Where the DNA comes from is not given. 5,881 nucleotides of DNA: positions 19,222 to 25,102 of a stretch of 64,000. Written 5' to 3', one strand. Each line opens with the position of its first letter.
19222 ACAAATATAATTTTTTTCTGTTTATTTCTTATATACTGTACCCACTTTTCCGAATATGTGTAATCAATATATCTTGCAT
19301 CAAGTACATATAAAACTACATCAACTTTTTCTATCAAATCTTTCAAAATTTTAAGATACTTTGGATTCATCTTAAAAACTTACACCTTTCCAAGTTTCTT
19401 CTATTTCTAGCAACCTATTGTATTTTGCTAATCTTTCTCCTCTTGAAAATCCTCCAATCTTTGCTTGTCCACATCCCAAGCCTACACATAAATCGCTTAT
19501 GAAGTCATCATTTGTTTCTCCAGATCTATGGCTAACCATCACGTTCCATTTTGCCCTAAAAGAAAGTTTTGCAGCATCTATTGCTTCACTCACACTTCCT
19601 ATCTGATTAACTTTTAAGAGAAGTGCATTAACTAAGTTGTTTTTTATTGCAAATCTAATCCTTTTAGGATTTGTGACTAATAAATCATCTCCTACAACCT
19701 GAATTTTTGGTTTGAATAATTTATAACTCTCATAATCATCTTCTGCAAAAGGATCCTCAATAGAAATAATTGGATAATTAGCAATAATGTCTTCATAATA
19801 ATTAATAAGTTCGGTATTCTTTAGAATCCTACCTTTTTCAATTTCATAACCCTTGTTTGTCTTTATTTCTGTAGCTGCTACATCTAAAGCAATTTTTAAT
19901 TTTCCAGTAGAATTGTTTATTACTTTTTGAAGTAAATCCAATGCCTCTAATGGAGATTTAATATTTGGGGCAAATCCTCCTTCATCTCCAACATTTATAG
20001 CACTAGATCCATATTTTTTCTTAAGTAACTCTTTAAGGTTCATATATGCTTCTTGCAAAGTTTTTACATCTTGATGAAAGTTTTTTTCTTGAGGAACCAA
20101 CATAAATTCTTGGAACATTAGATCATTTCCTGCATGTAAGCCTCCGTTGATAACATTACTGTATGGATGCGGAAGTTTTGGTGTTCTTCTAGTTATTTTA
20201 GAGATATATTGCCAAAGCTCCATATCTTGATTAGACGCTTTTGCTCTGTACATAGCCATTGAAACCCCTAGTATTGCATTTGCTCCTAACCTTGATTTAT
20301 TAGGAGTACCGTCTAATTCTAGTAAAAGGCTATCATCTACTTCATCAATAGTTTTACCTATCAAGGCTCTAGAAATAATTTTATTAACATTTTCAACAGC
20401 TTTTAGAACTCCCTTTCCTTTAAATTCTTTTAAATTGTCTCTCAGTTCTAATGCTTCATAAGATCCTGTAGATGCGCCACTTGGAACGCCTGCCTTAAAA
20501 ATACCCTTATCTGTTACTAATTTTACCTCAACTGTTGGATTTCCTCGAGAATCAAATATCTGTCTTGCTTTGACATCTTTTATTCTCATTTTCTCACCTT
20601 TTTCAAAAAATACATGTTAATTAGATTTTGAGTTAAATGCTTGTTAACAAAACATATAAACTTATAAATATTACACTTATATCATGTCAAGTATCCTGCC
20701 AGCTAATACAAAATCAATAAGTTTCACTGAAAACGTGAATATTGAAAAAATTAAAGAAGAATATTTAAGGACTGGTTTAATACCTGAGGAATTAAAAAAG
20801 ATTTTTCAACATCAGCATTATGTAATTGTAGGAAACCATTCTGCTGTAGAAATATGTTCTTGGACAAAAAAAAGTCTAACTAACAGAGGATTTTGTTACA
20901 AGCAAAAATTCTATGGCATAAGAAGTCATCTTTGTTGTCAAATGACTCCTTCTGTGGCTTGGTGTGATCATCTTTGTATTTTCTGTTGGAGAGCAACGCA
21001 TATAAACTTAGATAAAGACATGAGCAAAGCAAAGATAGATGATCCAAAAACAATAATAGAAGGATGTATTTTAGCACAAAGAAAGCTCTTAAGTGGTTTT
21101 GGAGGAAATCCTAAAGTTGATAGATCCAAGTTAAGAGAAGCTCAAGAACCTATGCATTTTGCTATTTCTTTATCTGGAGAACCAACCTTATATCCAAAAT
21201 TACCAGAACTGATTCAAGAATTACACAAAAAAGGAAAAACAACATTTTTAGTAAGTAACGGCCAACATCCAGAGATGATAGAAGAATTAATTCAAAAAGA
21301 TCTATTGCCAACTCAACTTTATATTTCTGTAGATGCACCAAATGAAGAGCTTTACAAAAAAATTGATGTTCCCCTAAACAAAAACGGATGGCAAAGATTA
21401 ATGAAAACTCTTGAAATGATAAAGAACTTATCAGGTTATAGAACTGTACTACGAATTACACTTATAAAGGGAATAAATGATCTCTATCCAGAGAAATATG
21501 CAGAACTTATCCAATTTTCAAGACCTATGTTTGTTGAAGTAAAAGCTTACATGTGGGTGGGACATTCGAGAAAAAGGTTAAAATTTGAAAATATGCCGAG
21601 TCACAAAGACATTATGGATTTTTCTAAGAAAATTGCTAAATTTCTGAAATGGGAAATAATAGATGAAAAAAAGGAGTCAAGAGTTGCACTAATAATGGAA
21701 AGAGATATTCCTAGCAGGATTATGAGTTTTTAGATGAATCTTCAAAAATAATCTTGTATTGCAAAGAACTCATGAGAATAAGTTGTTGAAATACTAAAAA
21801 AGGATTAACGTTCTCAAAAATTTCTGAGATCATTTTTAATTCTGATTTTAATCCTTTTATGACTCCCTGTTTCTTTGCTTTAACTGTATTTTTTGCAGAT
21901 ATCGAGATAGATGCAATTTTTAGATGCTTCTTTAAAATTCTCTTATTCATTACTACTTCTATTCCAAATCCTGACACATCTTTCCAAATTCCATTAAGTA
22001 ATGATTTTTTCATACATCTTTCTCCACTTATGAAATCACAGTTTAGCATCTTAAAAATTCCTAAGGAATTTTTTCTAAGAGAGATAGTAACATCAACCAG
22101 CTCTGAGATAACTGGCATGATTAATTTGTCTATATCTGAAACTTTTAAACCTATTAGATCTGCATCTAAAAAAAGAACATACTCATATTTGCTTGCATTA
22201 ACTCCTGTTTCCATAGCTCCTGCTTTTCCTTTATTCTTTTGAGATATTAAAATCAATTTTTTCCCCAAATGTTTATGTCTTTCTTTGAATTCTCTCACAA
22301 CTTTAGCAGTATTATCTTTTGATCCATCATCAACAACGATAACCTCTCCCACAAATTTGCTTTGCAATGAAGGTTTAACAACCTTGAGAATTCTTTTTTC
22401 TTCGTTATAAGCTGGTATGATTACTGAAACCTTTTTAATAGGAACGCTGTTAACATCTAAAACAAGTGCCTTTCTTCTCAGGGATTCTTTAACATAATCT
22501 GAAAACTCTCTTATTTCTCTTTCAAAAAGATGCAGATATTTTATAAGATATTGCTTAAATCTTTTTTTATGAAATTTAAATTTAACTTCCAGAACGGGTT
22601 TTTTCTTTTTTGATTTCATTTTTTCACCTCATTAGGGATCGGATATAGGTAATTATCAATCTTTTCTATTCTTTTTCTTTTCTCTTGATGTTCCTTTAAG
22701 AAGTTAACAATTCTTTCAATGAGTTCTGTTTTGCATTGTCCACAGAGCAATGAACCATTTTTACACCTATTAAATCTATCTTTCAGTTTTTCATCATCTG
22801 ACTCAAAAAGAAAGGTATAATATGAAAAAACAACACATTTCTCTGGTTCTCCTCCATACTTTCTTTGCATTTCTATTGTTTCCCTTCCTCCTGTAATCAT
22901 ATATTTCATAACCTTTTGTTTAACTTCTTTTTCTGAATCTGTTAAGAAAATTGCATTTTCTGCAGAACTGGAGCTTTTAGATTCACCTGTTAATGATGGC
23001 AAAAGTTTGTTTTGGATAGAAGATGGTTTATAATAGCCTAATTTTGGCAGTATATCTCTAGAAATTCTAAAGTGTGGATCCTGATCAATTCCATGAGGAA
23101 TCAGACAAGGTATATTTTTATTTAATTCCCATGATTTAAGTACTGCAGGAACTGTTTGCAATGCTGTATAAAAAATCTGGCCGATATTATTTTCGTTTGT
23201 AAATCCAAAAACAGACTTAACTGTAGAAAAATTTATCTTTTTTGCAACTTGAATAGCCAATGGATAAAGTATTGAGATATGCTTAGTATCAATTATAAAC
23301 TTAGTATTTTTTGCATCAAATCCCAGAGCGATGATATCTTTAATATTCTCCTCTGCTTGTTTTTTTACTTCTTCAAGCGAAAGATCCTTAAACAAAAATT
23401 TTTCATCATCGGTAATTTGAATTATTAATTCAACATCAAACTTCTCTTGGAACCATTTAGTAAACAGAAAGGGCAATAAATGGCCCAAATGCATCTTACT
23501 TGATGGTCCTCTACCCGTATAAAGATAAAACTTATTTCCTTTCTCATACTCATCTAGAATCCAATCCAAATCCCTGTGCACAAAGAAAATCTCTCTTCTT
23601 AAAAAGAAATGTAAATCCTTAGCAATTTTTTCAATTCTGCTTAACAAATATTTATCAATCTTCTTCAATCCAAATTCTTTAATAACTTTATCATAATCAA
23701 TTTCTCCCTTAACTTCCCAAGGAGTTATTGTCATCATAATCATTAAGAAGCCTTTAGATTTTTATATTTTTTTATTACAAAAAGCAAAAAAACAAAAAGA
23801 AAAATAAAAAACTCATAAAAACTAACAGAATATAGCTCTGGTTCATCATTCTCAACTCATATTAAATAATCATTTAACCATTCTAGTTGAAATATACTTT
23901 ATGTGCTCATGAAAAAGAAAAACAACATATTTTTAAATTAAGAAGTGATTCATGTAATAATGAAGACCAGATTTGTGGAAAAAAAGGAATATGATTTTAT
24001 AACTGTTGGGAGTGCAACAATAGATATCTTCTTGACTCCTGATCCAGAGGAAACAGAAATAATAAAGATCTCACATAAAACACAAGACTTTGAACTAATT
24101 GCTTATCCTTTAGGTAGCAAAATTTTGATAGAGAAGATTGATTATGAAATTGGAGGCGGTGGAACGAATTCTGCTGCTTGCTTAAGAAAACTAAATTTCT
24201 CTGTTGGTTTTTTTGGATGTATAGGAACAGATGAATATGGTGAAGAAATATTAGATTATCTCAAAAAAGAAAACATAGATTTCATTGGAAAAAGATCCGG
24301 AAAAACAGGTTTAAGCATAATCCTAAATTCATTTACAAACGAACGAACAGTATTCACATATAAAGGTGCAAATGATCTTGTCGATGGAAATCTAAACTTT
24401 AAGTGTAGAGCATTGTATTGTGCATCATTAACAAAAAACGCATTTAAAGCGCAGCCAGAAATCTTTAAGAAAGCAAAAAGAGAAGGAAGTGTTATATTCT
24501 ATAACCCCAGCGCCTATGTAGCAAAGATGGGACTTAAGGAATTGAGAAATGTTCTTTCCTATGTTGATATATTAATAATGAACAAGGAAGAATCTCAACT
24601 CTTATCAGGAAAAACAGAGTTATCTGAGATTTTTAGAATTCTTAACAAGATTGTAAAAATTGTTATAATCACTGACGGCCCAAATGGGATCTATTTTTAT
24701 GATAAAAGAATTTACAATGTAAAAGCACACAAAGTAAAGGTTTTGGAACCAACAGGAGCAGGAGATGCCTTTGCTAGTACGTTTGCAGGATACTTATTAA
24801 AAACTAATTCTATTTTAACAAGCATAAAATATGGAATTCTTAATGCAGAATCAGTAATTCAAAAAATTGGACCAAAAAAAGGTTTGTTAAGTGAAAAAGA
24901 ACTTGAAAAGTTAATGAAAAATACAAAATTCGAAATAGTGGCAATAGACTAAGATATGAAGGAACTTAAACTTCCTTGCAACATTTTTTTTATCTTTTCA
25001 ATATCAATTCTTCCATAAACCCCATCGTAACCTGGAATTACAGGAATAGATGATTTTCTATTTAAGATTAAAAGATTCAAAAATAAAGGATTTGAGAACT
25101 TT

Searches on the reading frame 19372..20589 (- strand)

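Call 11: search_protein_families(library=pfam, proteins=[window:19372-20589:-], max_evalue=0.01)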
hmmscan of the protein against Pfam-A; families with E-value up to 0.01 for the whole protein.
window:19372-20589:- (405 aa): 3 families
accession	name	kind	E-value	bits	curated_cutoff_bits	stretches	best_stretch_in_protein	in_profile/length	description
PF00113.28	Enolase_C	-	8.9e-98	327.7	21.5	1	139-399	4-280/296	Enolase, C-terminal TIM barrel domain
PF03952.21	Enolase_N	-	3.6e-49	166.7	35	1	3-129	1-131/131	Enolase, N-terminal domain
PF13378.12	MR_MLE_C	-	0.00046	20.4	29.4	1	270-351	68-151/219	Enolase C-terminal domain-like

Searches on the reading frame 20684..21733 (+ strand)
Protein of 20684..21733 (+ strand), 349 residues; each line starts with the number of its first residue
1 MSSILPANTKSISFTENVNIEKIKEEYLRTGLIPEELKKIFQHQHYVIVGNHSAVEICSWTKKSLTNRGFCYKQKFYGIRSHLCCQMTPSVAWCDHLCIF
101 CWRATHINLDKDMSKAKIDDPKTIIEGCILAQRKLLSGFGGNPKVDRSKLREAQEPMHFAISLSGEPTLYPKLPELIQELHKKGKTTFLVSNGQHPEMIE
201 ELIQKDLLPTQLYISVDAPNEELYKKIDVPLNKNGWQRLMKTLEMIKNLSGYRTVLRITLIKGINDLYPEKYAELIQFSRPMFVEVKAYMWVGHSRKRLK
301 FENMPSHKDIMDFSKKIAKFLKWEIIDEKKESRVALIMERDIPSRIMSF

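Call 11: search_protein_families(library=pfam, proteins=[window:20684-21733:+], max_evalue=0.01)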
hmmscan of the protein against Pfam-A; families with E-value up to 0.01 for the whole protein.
window:20684-21733:+ (349 aa): 3 families
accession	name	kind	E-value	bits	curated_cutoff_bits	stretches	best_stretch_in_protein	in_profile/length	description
PF08608.17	Wyosine_form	-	1.2e-20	74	22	1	280-338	3-62/63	Wyosine base formation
PF04055.27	Radical_SAM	-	2e-19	70.8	29.5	1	92-276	5-166/166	Radical SAM superfamily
PF00702.32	Hydrolase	-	0.0042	18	26.4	1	159-204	89-133/191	haloacid dehalogenase-like hydrolase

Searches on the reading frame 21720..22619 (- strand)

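Call 11: search_protein_families(library=pfam, proteins=[window:21720-22619:-], max_evalue=0.01)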
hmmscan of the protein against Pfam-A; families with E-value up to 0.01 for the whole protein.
window:21720-22619:- (299 aa): 4 families
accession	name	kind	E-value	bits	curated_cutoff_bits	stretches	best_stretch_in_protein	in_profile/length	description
PF00535.33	Glycos_transf_2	-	2.4e-23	83.3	23.3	1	65-157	1-91/168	Glycosyl transferase family 2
PF10111.15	Glyco_tranf_2_2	-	2.4e-09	37.5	27.3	1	65-156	1-93/276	Glycosyltransferase like family 2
PF13641.12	Glyco_tranf_2_3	-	4e-08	34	27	1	64-156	3-98/230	Glycosyltransferase like family 2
PF13704.12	Glyco_tranf_2_4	-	0.004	18.1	27.5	1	72-154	2-81/98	Glycosyl transferase family 2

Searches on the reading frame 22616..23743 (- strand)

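Call 11: search_protein_families(library=pfam, proteins=[window:22616-23743:-], max_evalue=0.01)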
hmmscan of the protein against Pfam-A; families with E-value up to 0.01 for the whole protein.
window:22616-23743:- (375 aa): 1 family
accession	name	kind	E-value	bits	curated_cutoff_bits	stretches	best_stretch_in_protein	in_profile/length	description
PF00579.31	tRNA-synt_1b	-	4.5e-34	118.6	21.1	1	69-350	3-292/292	tRNA synthetases class I (W and Y)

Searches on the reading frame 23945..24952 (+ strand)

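Call 11: search_protein_families(library=pfam, proteins=[window:23945-24952:+], max_evalue=0.01)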
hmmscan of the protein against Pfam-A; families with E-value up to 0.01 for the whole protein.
window:23945-24952:+ (335 aa): 2 families
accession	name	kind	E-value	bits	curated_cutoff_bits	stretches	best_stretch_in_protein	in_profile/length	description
PF00294.29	PfkB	-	1.2e-39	136.9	25.8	1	38-311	3-296/302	pfkB family carbohydrate kinase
PF08543.17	Phos_pyr_kin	-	0.00032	20.6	27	1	197-298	109-225/246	Phosphomethylpyrimidine kinase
